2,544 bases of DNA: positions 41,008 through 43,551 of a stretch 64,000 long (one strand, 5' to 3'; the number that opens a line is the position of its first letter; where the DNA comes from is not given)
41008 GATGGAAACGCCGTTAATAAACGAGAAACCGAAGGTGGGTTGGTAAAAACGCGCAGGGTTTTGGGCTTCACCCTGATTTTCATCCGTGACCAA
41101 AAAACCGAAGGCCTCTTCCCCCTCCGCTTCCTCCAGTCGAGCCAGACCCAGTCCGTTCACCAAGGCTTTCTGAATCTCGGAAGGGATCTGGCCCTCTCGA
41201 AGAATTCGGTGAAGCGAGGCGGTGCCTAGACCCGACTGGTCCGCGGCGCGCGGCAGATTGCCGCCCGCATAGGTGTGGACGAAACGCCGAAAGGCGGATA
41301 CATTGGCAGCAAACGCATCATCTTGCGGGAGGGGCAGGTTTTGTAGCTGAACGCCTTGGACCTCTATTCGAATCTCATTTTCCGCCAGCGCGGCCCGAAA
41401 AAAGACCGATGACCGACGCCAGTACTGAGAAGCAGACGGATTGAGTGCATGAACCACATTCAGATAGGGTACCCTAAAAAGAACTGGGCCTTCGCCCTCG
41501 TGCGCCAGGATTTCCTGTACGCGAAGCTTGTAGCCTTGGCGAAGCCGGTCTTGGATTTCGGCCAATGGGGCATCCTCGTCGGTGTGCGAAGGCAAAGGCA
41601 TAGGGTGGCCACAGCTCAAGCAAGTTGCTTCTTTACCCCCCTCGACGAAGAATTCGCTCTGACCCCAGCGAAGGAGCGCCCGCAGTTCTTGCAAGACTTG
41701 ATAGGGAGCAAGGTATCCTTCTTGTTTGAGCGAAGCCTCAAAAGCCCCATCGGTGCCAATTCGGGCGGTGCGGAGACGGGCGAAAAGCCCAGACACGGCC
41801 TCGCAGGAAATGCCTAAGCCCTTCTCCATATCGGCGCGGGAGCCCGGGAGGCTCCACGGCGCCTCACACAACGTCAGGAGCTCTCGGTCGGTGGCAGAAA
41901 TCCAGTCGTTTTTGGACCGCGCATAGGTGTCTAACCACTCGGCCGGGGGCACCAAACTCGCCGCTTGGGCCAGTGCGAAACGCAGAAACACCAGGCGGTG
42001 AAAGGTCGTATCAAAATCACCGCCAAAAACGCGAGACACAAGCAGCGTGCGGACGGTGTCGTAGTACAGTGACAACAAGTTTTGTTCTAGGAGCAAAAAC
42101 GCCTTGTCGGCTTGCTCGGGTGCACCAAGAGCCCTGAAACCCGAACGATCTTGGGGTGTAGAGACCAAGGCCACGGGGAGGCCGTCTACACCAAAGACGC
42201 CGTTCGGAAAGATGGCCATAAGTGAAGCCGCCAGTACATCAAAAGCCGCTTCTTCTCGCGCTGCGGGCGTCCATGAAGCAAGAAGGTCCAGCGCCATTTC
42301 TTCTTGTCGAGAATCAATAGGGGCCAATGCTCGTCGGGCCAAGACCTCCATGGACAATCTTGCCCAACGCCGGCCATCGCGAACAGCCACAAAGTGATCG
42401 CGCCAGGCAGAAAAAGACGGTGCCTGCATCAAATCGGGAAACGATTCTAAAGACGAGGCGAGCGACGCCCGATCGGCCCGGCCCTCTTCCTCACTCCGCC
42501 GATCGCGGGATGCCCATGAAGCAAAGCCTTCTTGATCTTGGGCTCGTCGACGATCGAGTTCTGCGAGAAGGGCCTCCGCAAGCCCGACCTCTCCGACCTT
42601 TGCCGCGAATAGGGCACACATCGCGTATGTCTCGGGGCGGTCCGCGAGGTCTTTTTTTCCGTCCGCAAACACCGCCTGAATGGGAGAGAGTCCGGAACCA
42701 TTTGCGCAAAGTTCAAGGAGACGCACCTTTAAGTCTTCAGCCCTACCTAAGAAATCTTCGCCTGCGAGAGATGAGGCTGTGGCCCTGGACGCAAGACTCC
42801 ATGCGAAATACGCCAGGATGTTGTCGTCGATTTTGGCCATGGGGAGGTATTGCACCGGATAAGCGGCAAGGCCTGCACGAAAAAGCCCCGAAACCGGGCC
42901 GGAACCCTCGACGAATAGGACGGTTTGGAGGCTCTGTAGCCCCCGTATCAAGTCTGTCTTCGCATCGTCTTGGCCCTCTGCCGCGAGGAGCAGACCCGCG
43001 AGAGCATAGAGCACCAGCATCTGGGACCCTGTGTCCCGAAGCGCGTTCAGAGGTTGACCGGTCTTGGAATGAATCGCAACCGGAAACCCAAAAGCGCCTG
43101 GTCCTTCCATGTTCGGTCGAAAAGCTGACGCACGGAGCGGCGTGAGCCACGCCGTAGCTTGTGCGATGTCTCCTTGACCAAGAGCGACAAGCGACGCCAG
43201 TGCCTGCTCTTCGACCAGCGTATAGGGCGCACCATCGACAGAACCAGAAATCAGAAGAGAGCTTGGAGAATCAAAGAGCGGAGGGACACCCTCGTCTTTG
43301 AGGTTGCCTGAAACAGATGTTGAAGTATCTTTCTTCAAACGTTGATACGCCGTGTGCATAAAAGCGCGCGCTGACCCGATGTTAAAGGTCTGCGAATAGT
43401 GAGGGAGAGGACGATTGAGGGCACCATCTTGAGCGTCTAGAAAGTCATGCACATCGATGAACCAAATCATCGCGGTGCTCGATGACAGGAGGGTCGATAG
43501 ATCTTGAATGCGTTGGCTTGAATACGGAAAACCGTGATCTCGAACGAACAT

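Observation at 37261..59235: Tandem pair of giant paralogous secreted proteins (about 3.2k and 3.6k aa) with shared N-terminal and central domains but different C-terminal peptidase-like modules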

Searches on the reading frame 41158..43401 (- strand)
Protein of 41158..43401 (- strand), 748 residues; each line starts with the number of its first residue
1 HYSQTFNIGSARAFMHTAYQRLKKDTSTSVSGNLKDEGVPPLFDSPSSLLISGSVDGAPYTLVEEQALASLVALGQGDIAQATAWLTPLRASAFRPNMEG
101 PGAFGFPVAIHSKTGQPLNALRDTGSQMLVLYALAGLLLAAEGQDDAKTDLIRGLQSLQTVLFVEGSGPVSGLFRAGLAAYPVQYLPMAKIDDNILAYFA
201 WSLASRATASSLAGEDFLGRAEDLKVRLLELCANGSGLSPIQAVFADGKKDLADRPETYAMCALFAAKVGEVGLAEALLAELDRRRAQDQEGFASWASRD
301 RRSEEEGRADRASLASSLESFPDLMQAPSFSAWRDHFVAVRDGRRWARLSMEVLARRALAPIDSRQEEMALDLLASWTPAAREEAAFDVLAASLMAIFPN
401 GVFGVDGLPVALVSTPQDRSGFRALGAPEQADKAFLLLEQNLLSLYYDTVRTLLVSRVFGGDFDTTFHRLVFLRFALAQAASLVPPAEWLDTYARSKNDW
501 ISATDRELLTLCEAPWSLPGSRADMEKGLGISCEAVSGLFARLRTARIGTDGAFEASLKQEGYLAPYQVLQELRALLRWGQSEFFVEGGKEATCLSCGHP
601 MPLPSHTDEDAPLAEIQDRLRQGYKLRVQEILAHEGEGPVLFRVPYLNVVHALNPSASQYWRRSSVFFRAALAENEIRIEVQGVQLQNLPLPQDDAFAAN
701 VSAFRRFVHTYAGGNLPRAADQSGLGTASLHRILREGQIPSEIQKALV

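Call 83: search_solved_structures(query=window:41158-43401:-, max_evalue=5)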
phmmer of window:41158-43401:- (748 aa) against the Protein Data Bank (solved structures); distinct sequences matched with E-value up to 5: 0.
